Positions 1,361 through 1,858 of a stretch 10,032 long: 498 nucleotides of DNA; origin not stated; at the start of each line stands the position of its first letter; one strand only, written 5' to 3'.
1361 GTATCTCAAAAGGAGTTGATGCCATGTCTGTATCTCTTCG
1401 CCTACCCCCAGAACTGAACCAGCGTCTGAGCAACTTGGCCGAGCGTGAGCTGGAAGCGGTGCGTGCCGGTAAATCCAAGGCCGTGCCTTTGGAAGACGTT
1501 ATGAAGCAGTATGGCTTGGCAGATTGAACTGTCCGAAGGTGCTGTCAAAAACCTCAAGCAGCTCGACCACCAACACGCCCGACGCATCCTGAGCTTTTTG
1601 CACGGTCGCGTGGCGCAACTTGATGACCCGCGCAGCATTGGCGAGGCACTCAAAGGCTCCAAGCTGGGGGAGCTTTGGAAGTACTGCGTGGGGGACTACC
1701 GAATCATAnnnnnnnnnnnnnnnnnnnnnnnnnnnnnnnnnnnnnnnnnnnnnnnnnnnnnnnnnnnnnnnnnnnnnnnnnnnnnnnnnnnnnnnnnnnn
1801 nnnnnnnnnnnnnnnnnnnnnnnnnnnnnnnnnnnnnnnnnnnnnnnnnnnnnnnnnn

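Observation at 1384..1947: Toxin-antitoxin module with intact antitoxin but toxin truncated and translationally fused to a new small ORF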

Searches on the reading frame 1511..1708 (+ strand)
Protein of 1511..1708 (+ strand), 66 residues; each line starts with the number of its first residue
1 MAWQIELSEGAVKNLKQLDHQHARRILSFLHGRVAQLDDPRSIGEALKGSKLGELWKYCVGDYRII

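Call 19: search_protein_families(library=pfam, proteins=[window:1511-1708:+], max_evalue=1)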
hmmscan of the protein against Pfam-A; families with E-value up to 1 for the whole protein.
window:1511-1708:+ (66 aa): 2 families
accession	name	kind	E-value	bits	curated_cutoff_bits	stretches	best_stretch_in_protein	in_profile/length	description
PF05016.21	ParE_toxin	-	4.8e-07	30.7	23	1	5-66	1-68/89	ParE toxin of type II toxin-antitoxin system, parDE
PF04472.17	SepF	-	0.02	15.6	27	1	13-38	27-52/72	Cell division protein SepF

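Call 20: search_protein_families(library=ncbifam, proteins=[window:1511-1708:+], max_evalue=1)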
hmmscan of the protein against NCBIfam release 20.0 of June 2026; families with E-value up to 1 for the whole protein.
window:1511-1708:+ (66 aa): 1 family
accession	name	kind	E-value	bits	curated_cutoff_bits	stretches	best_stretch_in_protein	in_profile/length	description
TIGR02385.1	RelE_StbE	subfamily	0.11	13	27.9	1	4-66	1-67/88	type II toxin-antitoxin system mRNA interferase toxin, RelE/StbE family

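Call 22: find_homologous_proteins(query=window:1511-1708:+, max_evalue=0.00001)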
Query window:1511-1708:+ (66 aa): 2938 proteins with E <= 0.00001 among 2945 candidates; the best 120 are listed.
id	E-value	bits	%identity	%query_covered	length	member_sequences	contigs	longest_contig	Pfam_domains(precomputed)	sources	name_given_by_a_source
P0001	1.6e-33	131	94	100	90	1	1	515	PF05016.22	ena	-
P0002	3.0e-33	130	95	100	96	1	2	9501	PF05016.22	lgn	-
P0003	3.0e-33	130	95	100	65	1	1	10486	PF05016.22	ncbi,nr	ncbi:hypothetical protein VEE57_45300 (plasmid) [Escherichia coli]|nr:hypothetical protein VEE57_453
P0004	3.7e-33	130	94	100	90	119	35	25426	PF05016.22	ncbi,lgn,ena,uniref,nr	ncbi:type II toxin-antitoxin system RelE/ParE family toxin (plasmid) [Comamonas thiooxydans]|uniref:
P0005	3.9e-30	120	88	100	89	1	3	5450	PF05016.22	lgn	-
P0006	5.2e-29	117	85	100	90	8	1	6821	PF05016.22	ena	-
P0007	6.7e-29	116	92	91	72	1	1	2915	-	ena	-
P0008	1.8e-26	109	96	83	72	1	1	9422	-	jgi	jgi:mRNA interferase RelE/StbE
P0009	4.3e-26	108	82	100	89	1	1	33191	PF05016.22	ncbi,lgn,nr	ncbi:MAG: type II toxin-antitoxin system RelE/ParE family toxin [Rhodocyclaceae bacterium]|nr:type I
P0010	6.2e-26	107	79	100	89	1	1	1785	PF05016.22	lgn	-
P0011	8.1e-26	107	83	100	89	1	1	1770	PF05016.22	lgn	-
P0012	8.6e-26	107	79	100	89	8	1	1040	PF05016.22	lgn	-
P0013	1.6e-25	106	83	100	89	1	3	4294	PF05016.22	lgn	-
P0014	1.6e-25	106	83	100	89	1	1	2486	PF05016.22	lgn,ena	-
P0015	1.6e-25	106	83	100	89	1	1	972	PF05016.22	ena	-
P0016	1.6e-25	106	83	100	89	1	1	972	PF05016.22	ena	-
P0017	2.1e-25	105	82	100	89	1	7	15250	PF05016.22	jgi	jgi:mRNA interferase RelE/StbE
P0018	3.3e-25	105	80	100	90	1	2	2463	PF05016.22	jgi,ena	-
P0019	3.3e-25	105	80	100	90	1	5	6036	PF05016.22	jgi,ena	-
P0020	4.6e-25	104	80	100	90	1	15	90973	PF05016.22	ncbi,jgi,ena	jgi:mRNA interferase RelE/StbE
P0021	5.3e-25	104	82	100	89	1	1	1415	PF05016.22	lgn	-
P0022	5.7e-25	104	79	100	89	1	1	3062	PF05016.22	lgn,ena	-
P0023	5.8e-25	104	79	100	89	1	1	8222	PF05016.22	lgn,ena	-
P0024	5.8e-25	104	79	100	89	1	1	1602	PF05016.22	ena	-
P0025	6.2e-25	104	80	100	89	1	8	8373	PF05016.22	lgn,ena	-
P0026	6.4e-25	104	80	100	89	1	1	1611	PF05016.22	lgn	-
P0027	7.5e-25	104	77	100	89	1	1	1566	PF05016.22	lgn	-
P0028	7.8e-25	104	76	100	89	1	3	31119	PF05016.22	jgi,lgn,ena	-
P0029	7.8e-25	104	77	100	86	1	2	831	PF05016.22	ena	-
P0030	8.6e-25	104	82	100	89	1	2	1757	PF05016.22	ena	-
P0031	8.7e-25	104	77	100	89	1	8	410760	PF05016.22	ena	-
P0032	8.8e-25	103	76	100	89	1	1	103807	PF05016.22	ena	-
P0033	8.8e-25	103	74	100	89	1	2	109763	PF05016.22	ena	-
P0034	9.0e-25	103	77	100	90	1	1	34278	PF05016.22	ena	-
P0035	9.2e-25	103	77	100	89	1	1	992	PF05016.22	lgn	-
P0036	9.4e-25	103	77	100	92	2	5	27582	PF05016.22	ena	-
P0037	1.1e-24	103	76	100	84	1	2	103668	PF05016.22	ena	-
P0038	1.1e-24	103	76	100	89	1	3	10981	PF05016.22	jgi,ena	-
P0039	1.1e-24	103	76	100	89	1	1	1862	PF05016.22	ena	-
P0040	1.1e-24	103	76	100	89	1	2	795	PF05016.22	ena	-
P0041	1.1e-24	103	76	100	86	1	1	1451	PF05016.22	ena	-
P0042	1.1e-24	103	76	100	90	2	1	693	PF05016.22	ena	-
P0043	1.1e-24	103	79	100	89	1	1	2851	PF05016.22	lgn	-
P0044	1.2e-24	103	76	100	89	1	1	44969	PF05016.22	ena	-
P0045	1.2e-24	103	79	100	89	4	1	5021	PF05016.22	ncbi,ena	-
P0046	1.2e-24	103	76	100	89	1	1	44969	PF05016.22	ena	-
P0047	1.2e-24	103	76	100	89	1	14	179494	PF05016.22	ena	-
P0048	1.2e-24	103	76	100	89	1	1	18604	PF05016.22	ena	-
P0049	1.2e-24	103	76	100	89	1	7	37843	PF05016.22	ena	-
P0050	1.2e-24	103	76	100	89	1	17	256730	PF05016.22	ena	-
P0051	1.2e-24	103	76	100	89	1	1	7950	PF05016.22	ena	-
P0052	1.2e-24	103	76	100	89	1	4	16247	PF05016.22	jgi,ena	-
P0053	1.2e-24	103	76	100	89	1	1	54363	PF05016.22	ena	-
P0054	1.2e-24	103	76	100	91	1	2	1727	PF05016.22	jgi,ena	jgi:mRNA interferase RelE/StbE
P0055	1.3e-24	103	79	100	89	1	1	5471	PF05016.22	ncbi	-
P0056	1.3e-24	103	76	100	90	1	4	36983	PF05016.22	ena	-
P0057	1.3e-24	103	77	100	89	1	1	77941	PF05016.22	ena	-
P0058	1.3e-24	103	76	100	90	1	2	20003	PF05016.22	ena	-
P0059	1.3e-24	103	77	100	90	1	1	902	PF05016.22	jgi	-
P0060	1.3e-24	103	77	100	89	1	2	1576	PF05016.22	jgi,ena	-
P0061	1.4e-24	103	76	100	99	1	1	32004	PF05016.22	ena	-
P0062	1.5e-24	103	79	100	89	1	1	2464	PF05016.22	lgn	-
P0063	1.5e-24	103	79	100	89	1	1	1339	PF05016.22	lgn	-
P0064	1.5e-24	103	79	100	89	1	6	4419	PF05016.22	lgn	-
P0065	1.5e-24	103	76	100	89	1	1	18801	PF05016.22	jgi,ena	-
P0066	1.6e-24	103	79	100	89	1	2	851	PF05016.22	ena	-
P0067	1.7e-24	103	74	100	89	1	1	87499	PF05016.22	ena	-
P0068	1.7e-24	103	76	100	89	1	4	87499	PF05016.22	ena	-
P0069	1.7e-24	103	74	100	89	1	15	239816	PF05016.22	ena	-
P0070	1.7e-24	103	76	100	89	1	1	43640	PF05016.22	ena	-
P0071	1.7e-24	103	73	100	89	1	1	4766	PF05016.22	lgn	-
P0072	1.8e-24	103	76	100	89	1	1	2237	PF05016.22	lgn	-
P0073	1.8e-24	103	76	100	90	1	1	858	PF05016.22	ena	-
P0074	1.8e-24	102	74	100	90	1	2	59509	PF05016.22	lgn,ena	-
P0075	2.0e-24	102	77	100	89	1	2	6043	PF05016.22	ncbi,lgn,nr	ncbi:MAG: addiction module toxin RelE [Ferrovum sp. 34-44-207]|nr:MAG: addiction module toxin RelE [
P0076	2.1e-24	102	77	100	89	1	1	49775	PF05016.22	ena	-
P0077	2.2e-24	102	77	100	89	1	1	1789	PF05016.22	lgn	-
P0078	2.2e-24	102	77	100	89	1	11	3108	PF05016.22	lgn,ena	-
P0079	2.2e-24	102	77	100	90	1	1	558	PF05016.22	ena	-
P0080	2.2e-24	102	77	100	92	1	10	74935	PF05016.22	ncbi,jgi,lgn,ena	jgi:mRNA interferase RelE/StbE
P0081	2.2e-24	102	79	100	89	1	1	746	PF05016.22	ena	-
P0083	2.3e-24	102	79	100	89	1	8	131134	PF05016.22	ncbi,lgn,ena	-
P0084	2.3e-24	102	76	100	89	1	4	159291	PF05016.22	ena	-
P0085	2.3e-24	102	76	100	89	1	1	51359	PF05016.22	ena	-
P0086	2.4e-24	102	73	100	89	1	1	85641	PF05016.22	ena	-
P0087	2.4e-24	102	76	100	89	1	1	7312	PF05016.22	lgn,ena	-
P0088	2.4e-24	102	76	100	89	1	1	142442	PF05016.22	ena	-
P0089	2.4e-24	102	76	100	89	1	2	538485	PF05016.22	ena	-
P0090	2.5e-24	102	76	100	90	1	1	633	PF05016.22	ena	-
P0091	2.6e-24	102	76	100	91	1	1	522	PF05016.22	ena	-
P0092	2.6e-24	102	76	100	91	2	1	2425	PF05016.22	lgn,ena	-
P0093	2.9e-24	102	74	100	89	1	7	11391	PF05016.22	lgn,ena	-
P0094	3.0e-24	102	76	100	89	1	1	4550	PF05016.22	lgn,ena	-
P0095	3.1e-24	102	74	100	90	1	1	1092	PF05016.22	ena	-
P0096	3.1e-24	102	79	100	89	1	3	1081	PF05016.22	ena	-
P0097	3.2e-24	102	77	100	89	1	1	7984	PF05016.22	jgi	jgi:mRNA interferase RelE/StbE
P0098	3.2e-24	102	77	100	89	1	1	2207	PF05016.22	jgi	-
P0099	3.2e-24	102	79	100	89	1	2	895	PF05016.22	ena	-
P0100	3.2e-24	102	79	100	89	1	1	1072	PF05016.22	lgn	-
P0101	3.2e-24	102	74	100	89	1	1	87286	PF05016.22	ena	-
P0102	3.2e-24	102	74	100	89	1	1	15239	PF05016.22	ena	-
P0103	3.2e-24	102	76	100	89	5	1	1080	PF05016.22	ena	-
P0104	3.2e-24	102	74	100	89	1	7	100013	PF05016.22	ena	-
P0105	3.2e-24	102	74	100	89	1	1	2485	PF05016.22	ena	-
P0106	3.2e-24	102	74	100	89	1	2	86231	PF05016.22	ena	-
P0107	3.3e-24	102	74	100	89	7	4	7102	PF05016.22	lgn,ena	-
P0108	3.3e-24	102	76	100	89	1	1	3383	PF05016.22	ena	-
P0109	3.3e-24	102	77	100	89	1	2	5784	PF05016.22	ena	-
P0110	3.3e-24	102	79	100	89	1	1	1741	PF05016.22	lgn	-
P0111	3.3e-24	102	74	100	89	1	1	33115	PF05016.22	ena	-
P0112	3.3e-24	102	76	100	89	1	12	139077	PF05016.22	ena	-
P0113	3.4e-24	102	77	100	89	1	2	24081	PF05016.22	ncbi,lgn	-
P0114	3.4e-24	102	77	100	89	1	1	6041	PF05016.22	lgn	-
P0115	3.4e-24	102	74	100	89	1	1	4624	PF05016.22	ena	-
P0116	3.4e-24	102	77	100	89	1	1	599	PF05016.22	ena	-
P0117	3.4e-24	102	76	100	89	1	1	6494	PF05016.22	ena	-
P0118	3.4e-24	102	76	100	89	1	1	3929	PF05016.22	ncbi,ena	-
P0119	3.4e-24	102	76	100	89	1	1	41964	PF05016.22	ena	-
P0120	3.6e-24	102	74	100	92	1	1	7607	PF05016.22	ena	-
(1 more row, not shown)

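Call 46: find_encoding_contigs(protein=P0008, flank=3000, max_places=2)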
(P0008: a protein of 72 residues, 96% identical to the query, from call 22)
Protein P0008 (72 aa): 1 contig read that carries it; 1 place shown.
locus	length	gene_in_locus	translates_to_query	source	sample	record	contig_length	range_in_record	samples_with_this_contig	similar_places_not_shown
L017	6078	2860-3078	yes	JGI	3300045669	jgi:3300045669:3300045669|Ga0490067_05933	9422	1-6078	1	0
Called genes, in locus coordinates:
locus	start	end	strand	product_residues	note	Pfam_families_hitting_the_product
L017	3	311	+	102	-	?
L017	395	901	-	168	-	-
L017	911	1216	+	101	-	-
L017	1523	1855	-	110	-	PF00893:Multi_Drug_Res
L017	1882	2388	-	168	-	PF00440:TetR_N (faint), PF17937:TetR_C_28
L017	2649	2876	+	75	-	PF05509:TraY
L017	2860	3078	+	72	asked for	-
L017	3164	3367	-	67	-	-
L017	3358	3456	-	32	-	-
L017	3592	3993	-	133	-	PF00142:Fer4_NifH, PF01656:CbiA, PF06564:CBP_BcsQ (weak), PF09140:MipZ, PF10609:ParA, PF13614:AAA_31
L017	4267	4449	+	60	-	-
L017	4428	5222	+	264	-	PF03090:Replicase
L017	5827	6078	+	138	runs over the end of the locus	PF11740:KfrA_N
